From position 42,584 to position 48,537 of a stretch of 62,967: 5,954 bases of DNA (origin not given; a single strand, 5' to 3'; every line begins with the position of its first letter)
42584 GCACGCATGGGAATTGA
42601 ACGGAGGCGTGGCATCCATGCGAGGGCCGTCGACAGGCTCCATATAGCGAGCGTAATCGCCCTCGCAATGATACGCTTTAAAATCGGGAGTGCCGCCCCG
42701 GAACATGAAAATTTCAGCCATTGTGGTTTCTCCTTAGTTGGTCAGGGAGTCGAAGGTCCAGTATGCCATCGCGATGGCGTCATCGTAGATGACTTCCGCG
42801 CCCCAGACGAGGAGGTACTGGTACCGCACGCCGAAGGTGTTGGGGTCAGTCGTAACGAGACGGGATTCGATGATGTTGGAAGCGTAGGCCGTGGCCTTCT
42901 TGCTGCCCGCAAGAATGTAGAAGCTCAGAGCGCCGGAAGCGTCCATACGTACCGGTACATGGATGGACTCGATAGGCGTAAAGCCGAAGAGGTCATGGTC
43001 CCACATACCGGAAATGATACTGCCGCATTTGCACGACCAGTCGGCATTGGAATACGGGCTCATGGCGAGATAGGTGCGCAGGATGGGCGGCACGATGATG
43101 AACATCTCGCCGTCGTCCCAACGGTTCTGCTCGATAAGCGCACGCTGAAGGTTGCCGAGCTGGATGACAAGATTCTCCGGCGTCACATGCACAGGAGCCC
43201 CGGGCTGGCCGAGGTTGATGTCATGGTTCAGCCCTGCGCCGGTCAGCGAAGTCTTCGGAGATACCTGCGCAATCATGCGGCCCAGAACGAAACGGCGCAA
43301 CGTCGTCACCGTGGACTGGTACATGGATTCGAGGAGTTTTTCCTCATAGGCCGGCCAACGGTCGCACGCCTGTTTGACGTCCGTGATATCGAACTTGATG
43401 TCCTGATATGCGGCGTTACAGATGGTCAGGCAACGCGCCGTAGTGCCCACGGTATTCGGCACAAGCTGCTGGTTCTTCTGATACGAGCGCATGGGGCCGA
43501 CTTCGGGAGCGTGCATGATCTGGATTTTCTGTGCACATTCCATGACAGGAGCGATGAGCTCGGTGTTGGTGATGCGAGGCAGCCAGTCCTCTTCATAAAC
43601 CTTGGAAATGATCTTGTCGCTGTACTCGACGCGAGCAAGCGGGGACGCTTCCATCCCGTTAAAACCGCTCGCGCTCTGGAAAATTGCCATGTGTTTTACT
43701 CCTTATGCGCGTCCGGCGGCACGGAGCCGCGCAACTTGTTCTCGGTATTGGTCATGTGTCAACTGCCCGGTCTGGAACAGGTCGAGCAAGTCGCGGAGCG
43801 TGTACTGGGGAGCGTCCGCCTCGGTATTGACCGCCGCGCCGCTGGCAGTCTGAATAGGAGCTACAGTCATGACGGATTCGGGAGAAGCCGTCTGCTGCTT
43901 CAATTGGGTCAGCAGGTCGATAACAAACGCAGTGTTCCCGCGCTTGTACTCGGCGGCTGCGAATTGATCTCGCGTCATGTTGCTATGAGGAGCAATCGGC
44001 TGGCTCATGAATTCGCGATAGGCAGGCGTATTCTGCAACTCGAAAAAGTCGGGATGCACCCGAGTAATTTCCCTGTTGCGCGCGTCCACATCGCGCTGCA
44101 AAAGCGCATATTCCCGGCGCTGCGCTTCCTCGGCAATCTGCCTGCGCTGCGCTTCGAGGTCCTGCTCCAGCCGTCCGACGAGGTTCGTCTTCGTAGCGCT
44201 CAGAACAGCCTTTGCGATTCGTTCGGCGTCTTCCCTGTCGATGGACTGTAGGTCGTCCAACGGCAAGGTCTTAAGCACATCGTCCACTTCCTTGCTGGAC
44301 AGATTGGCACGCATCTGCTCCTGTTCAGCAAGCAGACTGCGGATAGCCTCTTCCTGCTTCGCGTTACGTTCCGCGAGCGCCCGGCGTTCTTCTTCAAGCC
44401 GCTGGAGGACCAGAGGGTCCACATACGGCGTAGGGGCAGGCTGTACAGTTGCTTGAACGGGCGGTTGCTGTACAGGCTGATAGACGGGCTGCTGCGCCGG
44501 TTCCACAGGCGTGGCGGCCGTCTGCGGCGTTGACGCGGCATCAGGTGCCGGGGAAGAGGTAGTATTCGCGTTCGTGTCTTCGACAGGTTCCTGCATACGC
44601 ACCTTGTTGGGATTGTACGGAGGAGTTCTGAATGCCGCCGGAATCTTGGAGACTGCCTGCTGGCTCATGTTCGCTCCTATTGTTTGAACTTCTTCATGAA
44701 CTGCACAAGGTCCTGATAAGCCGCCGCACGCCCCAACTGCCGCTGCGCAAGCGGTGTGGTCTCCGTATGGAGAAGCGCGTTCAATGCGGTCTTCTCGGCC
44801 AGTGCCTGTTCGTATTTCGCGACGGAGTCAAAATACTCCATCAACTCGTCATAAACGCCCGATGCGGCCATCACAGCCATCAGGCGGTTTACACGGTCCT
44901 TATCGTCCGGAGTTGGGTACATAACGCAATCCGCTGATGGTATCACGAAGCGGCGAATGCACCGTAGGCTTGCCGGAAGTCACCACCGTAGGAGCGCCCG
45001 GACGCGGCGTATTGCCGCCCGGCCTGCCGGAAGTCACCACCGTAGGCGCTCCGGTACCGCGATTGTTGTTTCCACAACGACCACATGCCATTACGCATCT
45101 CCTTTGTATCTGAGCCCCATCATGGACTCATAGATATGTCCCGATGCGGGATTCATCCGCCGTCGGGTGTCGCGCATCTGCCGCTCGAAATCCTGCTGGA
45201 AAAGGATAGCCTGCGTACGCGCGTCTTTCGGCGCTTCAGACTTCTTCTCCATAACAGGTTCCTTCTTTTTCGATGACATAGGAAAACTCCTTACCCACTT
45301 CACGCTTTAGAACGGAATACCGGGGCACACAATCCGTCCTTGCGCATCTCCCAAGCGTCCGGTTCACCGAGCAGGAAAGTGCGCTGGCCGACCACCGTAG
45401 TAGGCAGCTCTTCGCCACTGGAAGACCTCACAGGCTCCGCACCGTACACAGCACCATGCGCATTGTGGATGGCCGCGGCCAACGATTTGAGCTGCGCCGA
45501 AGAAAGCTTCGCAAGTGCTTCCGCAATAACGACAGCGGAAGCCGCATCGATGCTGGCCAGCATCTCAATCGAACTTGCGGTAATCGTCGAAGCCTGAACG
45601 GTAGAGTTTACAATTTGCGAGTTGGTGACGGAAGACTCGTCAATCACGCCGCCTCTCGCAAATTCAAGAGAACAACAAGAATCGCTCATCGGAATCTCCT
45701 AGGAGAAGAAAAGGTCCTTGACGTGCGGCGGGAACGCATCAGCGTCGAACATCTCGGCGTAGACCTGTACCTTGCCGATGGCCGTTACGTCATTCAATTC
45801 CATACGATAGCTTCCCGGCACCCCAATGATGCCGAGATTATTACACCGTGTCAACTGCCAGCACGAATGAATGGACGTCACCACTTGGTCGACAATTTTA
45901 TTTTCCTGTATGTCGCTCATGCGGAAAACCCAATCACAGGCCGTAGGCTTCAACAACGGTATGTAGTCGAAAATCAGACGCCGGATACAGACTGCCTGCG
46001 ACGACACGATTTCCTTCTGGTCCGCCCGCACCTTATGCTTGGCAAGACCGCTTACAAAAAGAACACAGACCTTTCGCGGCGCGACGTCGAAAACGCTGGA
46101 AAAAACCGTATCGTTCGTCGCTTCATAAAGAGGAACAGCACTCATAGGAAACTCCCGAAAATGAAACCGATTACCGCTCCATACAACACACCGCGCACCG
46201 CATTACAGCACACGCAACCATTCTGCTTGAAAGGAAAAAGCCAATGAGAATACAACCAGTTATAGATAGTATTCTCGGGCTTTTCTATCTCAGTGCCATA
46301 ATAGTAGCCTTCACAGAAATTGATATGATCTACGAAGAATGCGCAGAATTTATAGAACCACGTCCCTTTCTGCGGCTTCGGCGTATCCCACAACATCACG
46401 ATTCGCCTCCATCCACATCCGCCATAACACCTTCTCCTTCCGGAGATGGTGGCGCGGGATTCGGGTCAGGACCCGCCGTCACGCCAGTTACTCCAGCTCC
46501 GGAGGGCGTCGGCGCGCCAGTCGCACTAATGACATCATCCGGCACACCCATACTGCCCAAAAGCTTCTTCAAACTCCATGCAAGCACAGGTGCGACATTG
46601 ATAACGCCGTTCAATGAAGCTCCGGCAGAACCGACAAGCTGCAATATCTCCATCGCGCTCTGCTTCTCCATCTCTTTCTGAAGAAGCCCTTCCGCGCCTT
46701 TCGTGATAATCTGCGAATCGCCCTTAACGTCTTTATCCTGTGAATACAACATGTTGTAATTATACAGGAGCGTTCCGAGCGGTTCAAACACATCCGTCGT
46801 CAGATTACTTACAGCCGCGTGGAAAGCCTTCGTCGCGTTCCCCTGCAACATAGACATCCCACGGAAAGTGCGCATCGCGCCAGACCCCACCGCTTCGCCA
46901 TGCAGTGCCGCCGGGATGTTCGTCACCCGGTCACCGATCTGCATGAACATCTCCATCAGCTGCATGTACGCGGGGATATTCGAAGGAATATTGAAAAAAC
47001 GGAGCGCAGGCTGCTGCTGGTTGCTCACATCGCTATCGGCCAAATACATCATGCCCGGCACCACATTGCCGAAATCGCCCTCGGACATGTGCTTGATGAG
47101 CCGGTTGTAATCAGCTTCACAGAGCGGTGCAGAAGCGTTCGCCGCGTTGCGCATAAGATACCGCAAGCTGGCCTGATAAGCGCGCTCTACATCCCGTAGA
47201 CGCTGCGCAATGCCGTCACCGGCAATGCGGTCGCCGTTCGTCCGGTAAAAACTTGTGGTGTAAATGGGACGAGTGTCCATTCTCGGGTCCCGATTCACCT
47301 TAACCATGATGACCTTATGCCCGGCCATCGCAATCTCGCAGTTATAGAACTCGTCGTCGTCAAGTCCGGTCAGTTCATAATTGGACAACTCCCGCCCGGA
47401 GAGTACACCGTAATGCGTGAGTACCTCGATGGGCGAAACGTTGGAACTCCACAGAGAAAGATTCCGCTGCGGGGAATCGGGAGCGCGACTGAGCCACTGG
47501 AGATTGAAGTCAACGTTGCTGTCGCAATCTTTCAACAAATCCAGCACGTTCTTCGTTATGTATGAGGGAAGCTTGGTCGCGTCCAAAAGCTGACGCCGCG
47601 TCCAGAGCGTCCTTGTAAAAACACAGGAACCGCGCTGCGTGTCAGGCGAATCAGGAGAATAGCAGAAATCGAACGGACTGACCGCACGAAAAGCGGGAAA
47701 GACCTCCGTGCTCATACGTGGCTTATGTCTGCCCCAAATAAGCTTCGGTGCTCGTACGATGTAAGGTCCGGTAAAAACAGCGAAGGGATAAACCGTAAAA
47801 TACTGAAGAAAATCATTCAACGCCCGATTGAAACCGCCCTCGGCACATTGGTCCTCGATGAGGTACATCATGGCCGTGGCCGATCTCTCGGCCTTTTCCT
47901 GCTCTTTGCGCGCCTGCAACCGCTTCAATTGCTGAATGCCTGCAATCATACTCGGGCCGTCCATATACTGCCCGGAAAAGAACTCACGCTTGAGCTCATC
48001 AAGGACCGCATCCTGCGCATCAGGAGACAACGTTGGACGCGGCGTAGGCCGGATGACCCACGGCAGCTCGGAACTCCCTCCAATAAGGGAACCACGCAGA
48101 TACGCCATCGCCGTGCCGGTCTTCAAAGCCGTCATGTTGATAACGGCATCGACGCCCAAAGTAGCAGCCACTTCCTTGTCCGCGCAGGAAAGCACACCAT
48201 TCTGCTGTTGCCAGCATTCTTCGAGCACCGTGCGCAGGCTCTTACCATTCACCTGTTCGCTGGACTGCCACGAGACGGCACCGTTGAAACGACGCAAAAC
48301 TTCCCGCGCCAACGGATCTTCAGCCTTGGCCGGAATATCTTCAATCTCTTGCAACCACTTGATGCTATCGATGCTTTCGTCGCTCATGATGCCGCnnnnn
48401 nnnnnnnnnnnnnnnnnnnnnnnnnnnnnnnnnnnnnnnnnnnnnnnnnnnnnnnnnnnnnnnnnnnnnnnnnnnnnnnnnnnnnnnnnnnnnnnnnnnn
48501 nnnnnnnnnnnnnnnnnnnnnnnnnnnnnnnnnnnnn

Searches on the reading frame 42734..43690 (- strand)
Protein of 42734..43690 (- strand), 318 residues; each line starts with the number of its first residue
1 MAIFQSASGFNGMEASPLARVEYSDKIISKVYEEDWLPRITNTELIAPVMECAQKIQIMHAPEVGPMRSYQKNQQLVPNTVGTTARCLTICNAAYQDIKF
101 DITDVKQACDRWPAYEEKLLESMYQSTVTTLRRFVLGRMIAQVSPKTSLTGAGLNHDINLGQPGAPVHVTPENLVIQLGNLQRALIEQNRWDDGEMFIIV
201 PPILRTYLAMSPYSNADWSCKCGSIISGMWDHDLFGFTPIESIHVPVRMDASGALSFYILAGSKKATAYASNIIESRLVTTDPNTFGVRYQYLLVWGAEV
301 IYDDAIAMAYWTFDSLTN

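Call 34: search_protein_families(library=phrogs, proteins=[window:42734-43690:-], max_evalue=0.001)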
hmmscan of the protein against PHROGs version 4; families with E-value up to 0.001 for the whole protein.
window:42734-43690:- (318 aa): 1 family
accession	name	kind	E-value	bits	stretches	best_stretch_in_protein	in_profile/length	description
phrog_267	-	head and packaging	9e-09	35.9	1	26-307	39-321/410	major head protein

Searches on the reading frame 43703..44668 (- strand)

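Call 34: search_protein_families(library=phrogs, proteins=[window:43703-44668:-], max_evalue=0.001)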
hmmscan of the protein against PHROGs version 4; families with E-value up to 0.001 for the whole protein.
window:43703-44668:- (321 aa): 1 family
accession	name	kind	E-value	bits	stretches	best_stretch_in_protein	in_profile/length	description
phrog_37891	-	unknown function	1.3e-15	58.7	1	10-320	21-338/343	-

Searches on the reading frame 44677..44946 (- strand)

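Call 54: search_protein_families(library=pfam, proteins=[window:44677-44946:-], max_evalue=1)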
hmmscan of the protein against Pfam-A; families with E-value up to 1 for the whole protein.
window:44677-44946:- (89 aa): 1 family
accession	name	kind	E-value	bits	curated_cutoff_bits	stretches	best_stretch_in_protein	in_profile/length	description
PF21346.3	PcRGLX_3rd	-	0.029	14.1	23.8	1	9-71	259-321/411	PcRGLX-like protein C-terminal alpha/alpha toroid domain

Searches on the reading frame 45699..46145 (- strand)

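Call 54: search_protein_families(library=pfam, proteins=[window:45699-46145:-], max_evalue=1)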
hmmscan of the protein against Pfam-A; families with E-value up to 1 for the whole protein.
window:45699-46145:- (148 aa): 1 family
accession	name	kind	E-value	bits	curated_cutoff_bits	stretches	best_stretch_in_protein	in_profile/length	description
PF18463.6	PCSK9_C3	-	0.21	12.3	26.7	1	76-104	9-37/74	Proprotein convertase subtilisin-like/kexin type 9 C-terminal domain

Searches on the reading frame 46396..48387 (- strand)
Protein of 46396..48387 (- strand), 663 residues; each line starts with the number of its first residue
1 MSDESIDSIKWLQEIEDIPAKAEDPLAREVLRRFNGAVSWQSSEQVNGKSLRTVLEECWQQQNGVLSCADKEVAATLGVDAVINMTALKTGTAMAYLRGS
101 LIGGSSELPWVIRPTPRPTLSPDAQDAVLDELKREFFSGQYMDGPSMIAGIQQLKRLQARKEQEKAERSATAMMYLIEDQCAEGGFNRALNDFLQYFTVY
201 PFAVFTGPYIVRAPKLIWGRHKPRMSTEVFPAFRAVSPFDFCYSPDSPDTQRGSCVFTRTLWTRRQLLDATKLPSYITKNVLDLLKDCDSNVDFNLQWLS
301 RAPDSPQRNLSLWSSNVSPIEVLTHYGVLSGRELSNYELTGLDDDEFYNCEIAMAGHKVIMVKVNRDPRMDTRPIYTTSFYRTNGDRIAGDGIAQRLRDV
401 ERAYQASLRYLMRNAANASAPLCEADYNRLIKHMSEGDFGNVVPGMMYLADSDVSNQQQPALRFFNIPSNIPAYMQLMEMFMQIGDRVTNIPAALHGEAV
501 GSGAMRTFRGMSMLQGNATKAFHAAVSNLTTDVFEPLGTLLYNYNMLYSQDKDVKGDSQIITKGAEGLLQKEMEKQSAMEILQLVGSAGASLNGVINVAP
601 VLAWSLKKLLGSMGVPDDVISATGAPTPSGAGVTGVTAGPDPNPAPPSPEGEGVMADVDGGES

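Call 34: search_protein_families(library=phrogs, proteins=[window:46396-48387:-], max_evalue=0.001)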
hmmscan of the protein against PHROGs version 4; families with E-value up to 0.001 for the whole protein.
window:46396-48387:- (663 aa): 2 families
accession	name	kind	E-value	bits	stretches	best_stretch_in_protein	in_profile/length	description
phrog_332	-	connector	3.6e-26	92.6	1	118-620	96-505/560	head-tail adaptor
phrog_21353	-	unknown function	0.0004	21.3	0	560-605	134-178/185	-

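Call 51: search_dna_similar(query=window:46396-48387:-, collection=phages, mode=protein, max_rows=15)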
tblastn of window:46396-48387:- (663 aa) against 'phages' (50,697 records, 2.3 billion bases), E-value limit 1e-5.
Records with a match: 36; places in all: 36; records where one place covers at least 80% of the query: 5.
Best place of each record, by identity: <60% 36.
By first word of the organism name: Roseobacter 11; Rhizobium 7; Pelagibacter 4; Pseudoalteromonas 2; Vibrio 2; Aeromonas 2; Caudoviricetes 2; Puniceispirillum 2; Sinorhizobium 1; Pasteurella 1; and 2 more.
By host as written in the record: Rhodobacteraceae bacterium FZCC0023 4; Rhodobacteraceae bacterium FZCC0040 4; Candidatus Pelagibacter sp. HTCC7211 3; Rhizobium phaseoli N831 2; Vibrio anguillarum PF4 2; - 2; Candidatus Puniceispirillum marinum IMCC1322 2; Rhodobacteraceae bacterium FZCC0089 1; and 16 more.
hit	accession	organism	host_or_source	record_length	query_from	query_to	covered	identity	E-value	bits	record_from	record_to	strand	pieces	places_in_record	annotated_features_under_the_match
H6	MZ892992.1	Roseobacter phage CRP-738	Rhodobacteraceae bacterium FZCC0089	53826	34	620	89%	23.9%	1e-29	132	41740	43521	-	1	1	putative portal protein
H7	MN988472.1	Rhizobium phage RHph_TM3_14A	Rhizobium etli T3_14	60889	159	632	71%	28.7%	6e-39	160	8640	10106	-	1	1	portal protein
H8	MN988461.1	Rhizobium phage RHph_TM27A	Rhizobium phaseoli N831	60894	159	632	71%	28.7%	6e-39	160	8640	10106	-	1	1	portal protein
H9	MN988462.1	Rhizobium phage RHph_TM27B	Rhizobium phaseoli N831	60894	159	632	71%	28.7%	6e-39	160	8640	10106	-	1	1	portal protein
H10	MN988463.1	Rhizobium phage RHph_TM29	Rhizobium phaseoli N931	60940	159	632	71%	28.7%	6e-39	160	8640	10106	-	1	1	portal protein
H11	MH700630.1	Sinorhizobium phage phiM6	Sinorhizobium meliloti 1021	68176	57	620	85%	23.0%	3e-24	114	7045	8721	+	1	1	portal protein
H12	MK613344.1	Roseobacter phage CRP-2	Rhodobacteraceae bacterium FZCC0023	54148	14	587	87%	22.4%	7e-21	104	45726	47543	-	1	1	putative portal protein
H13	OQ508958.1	Pseudoalteromonas phage vB_PtuP_Slicky01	Pseudoaltermonas tunicata SMS2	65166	3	584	88%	22.1%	5e-21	104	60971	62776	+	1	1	portal protein | terminase-like family protein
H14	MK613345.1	Roseobacter phage CRP-3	Rhodobacteraceae bacterium FZCC0040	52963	34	587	84%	22.8%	3e-25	118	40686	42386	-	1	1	putative portal protein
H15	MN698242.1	Pelagibacter phage HTVC103P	Candidatus Pelagibacter sp. HTCC7211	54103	120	622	76%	23.8%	5e-24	114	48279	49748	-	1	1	putative portal protein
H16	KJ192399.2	Vibrio phage CHOED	Vibrio anguillarum PF4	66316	135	622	74%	24.2%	2e-20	102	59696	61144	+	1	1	portal protein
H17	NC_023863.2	Vibrio phage CHOED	Vibrio anguillarum PF4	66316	135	622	74%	24.2%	2e-20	102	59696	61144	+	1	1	head-tail adaptor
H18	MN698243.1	Pelagibacter phage HTVC104P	Candidatus Pelagibacter sp. HTCC7211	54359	120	622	76%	23.4%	2e-23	112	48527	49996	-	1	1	putative portal protein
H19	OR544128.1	Pasteurella phage Pmp11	Pasteurella multocida Past22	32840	112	618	76%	22.9%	7e-17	91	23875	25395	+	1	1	head-tail adaptor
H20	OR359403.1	Aeromonas phage 1233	Aeromonas sp.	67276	145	621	72%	24.0%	4e-19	99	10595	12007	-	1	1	head-tail adaptor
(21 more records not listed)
